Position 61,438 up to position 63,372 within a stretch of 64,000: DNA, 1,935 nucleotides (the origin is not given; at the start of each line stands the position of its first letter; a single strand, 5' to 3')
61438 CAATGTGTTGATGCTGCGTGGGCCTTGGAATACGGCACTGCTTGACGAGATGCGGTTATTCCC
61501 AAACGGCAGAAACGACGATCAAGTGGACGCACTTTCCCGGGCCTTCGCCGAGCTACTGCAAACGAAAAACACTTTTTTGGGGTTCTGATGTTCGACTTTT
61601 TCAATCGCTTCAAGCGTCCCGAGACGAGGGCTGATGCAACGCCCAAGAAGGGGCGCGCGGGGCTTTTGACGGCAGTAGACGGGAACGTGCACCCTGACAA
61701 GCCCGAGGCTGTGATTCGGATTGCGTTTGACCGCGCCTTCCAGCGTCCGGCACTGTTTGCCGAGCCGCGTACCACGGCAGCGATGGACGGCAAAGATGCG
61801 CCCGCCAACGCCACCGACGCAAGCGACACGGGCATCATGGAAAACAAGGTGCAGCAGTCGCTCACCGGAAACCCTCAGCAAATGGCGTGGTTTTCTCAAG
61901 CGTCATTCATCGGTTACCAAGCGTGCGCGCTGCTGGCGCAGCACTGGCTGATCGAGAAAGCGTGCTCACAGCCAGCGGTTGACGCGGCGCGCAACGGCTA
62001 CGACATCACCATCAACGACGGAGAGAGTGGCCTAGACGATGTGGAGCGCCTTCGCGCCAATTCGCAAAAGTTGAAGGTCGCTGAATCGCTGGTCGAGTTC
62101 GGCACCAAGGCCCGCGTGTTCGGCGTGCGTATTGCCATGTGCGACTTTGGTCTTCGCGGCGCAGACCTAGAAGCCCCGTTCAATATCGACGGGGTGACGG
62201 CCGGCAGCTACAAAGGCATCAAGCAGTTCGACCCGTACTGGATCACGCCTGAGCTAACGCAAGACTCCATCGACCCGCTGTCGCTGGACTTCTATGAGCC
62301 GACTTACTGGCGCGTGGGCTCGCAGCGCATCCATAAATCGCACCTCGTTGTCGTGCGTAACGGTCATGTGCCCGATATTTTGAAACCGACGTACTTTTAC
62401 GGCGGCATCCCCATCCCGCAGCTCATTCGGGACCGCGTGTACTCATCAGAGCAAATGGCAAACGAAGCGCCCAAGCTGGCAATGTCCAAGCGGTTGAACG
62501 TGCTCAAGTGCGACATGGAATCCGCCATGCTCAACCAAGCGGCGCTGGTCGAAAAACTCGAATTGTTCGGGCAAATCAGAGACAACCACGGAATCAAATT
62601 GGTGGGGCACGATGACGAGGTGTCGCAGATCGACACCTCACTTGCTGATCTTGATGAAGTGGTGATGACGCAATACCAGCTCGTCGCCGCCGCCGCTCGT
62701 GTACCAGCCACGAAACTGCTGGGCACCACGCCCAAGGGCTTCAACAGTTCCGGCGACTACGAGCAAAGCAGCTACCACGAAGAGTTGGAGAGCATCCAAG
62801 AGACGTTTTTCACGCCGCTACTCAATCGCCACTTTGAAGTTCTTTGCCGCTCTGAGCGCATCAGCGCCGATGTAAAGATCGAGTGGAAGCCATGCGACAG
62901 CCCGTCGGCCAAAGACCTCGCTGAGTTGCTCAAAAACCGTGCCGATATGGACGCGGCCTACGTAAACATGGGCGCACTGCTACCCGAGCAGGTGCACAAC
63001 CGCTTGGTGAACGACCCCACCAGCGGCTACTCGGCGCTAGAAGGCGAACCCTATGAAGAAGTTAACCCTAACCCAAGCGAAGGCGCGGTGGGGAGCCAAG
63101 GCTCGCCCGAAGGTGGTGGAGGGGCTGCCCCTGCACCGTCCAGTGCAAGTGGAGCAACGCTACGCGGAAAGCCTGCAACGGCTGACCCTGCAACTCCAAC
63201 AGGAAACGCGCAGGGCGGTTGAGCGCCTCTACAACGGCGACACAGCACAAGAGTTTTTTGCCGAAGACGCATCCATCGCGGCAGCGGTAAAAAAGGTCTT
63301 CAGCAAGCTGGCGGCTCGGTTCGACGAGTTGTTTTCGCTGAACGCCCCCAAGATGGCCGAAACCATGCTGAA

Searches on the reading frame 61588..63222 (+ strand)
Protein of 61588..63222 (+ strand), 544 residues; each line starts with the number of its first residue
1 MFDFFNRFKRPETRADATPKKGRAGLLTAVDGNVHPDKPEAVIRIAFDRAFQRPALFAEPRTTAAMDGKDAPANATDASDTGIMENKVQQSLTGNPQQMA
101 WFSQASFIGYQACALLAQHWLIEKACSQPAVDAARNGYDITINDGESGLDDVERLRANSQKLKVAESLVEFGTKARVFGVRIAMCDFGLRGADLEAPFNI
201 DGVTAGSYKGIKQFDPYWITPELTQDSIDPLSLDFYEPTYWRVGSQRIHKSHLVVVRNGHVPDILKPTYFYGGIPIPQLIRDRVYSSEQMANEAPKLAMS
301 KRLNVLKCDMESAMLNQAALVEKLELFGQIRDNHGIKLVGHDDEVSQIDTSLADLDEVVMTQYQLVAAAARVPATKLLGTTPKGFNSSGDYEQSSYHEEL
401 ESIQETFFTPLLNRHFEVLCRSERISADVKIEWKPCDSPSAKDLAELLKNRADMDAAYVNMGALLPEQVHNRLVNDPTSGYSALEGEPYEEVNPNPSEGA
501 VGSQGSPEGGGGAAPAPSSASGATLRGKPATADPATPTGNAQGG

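Call 46: search_protein_families(library=pfam, proteins=[window:61588-63222:+], max_evalue=0.001)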
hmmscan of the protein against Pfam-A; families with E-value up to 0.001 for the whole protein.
window:61588-63222:+ (544 aa): 1 family
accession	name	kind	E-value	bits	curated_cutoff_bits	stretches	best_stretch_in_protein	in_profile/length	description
PF06381.16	Phage_portal_3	-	2.8e-83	280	33.8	1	110-455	1-355/357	Phage portal protein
